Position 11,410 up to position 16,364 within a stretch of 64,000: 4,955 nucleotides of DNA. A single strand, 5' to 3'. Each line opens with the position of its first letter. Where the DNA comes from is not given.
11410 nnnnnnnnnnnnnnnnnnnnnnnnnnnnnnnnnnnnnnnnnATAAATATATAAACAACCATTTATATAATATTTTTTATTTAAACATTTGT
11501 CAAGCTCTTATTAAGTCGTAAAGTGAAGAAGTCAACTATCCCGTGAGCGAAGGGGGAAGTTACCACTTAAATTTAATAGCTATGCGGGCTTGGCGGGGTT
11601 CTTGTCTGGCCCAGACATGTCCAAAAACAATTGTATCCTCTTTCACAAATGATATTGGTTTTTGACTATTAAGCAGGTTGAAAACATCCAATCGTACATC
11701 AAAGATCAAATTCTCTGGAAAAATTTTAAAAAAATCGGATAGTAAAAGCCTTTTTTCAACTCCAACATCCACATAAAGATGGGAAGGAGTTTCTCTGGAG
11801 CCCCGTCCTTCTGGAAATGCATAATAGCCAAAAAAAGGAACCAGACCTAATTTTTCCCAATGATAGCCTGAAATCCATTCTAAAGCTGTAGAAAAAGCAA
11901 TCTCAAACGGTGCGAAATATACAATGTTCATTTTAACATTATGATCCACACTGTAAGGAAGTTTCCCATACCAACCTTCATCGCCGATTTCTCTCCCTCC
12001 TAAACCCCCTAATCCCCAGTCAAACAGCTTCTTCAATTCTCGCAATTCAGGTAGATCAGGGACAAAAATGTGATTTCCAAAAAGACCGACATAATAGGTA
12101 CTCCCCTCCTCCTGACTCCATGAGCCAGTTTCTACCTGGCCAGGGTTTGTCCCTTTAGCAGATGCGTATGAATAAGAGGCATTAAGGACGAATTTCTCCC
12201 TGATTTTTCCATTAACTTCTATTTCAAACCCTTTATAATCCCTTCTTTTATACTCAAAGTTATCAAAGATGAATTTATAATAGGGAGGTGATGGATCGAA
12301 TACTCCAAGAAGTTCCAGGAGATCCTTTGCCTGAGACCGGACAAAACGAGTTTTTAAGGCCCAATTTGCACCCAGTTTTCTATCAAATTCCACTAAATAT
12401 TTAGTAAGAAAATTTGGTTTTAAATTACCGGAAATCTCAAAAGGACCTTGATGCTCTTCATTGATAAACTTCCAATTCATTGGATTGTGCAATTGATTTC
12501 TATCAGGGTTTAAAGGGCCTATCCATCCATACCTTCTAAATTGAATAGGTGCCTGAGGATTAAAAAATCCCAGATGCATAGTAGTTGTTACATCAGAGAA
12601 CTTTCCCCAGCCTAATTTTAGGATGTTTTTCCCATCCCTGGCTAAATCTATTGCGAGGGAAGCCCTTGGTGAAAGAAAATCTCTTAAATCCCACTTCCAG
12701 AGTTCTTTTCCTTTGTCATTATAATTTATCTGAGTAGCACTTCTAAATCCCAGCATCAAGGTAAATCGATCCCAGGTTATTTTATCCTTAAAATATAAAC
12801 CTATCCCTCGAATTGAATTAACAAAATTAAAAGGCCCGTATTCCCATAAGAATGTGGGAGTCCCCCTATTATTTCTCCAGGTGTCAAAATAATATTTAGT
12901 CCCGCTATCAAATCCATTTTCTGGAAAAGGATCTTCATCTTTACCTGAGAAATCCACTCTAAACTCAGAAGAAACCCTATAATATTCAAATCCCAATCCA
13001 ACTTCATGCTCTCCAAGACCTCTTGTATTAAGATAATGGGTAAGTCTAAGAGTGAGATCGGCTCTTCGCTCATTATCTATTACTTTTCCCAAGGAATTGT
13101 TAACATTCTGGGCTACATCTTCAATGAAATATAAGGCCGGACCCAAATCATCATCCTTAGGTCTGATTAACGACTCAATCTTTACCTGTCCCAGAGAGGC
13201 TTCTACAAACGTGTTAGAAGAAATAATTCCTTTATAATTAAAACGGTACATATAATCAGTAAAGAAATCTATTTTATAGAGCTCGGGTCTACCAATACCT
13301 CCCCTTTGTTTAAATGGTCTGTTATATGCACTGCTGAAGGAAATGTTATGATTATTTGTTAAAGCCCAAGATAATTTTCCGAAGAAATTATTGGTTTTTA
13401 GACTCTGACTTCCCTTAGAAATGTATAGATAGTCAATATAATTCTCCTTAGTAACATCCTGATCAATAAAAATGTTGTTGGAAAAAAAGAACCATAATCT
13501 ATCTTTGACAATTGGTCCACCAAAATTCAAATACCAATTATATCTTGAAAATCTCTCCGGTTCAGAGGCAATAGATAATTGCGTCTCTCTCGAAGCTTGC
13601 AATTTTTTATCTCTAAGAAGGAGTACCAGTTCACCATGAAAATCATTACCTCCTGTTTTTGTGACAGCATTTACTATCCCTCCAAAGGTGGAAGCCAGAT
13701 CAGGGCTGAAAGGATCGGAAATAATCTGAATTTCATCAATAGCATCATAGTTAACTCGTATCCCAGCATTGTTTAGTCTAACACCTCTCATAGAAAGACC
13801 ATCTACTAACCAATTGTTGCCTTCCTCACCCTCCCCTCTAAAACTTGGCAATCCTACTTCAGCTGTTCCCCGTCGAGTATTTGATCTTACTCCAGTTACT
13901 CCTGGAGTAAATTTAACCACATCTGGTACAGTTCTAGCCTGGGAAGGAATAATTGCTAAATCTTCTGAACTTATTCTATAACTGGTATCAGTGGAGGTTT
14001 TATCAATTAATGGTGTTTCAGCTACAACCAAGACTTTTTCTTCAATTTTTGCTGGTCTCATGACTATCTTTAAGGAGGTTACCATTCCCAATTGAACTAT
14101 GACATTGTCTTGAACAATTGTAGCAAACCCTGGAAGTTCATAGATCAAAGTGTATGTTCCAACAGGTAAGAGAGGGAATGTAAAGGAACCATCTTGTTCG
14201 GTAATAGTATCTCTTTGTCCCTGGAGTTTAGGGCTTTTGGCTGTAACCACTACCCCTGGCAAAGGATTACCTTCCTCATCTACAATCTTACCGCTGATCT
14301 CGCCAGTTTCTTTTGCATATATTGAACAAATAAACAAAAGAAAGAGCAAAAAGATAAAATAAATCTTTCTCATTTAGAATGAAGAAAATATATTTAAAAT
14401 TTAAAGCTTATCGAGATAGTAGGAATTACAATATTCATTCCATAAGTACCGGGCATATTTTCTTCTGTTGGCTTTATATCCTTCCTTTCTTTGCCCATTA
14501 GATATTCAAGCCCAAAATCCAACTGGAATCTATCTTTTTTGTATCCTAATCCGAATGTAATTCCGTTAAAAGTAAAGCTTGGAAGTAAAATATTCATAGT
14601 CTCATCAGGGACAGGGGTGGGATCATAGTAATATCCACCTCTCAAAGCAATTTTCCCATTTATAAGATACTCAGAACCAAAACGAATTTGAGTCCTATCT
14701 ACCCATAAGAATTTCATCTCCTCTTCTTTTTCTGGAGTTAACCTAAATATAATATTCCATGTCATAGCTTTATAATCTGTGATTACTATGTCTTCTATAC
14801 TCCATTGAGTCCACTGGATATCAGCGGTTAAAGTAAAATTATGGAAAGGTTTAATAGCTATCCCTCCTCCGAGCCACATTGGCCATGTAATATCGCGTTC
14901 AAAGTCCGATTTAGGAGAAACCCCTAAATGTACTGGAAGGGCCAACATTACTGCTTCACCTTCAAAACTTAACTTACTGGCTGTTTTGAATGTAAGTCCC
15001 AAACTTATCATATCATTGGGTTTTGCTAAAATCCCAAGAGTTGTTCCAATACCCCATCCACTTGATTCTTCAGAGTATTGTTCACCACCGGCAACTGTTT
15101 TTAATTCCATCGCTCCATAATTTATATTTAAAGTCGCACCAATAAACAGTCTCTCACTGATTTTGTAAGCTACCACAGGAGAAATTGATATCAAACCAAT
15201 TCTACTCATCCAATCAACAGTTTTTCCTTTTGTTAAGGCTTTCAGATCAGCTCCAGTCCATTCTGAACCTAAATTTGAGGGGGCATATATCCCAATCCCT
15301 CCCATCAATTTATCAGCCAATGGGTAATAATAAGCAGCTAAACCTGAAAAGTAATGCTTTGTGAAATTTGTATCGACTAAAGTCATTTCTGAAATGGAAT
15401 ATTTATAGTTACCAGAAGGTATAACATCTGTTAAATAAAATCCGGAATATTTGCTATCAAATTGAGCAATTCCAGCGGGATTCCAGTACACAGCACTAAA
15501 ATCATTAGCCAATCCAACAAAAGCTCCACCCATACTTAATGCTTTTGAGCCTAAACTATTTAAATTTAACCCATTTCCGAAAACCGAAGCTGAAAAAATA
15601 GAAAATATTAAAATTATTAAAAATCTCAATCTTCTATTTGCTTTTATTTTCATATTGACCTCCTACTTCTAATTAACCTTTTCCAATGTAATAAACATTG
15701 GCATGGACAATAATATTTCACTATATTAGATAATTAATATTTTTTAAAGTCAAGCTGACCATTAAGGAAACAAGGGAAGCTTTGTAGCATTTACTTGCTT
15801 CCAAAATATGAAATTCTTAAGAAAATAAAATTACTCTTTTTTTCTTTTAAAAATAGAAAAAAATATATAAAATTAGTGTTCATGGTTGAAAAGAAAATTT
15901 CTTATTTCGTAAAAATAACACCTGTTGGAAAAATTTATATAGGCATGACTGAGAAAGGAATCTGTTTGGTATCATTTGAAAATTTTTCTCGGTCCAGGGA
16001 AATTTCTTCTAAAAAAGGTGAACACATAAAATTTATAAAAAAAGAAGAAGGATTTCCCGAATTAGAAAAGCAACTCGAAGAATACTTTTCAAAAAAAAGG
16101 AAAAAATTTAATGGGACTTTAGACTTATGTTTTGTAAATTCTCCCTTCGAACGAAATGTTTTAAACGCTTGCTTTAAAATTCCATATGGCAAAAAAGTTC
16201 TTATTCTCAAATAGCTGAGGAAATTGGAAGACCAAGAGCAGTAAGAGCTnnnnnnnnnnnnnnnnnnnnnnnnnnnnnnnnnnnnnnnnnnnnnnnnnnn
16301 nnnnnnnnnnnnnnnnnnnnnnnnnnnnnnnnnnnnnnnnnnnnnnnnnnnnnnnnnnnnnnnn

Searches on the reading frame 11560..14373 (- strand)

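Call 56: search_protein_families(library=pfam, proteins=[window:11560-14373:-], max_evalue=0.0001)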
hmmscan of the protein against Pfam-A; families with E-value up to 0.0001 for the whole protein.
window:11560-14373:- (937 aa): 4 families
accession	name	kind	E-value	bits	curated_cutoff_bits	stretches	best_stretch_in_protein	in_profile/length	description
PF13620.12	CarboxypepD_reg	-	1.6e-17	64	32.3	1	26-105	2-81/82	Carboxypeptidase regulatory-like domain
PF25183.1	OMP_b-brl_4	-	5.7e-17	61.8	30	1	237-300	1-63/838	Outer membrane beta barrel domain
PF13715.12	CarbopepD_reg_2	-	8e-11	42.3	32.2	1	26-117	1-88/88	CarboxypepD_reg-like domain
PF07715.20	Plug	-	3.7e-06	27.8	23.9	1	134-225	12-98/107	TonB-dependent Receptor Plug Domain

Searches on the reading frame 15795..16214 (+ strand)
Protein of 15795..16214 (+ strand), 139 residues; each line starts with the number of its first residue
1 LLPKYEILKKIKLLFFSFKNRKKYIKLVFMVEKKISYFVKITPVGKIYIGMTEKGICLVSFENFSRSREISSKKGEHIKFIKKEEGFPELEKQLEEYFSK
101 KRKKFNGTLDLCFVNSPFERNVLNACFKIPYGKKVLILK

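Call 72: search_protein_families(library=pfam, proteins=[window:15795-16214:+], max_evalue=0.001)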
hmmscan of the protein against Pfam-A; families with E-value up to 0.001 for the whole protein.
window:15795-16214:+ (139 aa): 1 family
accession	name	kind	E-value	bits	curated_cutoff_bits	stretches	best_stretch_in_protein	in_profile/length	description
PF02870.21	Methyltransf_1N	-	5.8e-07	30.4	21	1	42-110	8-70/71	6-O-methylguanine DNA methyltransferase, ribonuclease-like domain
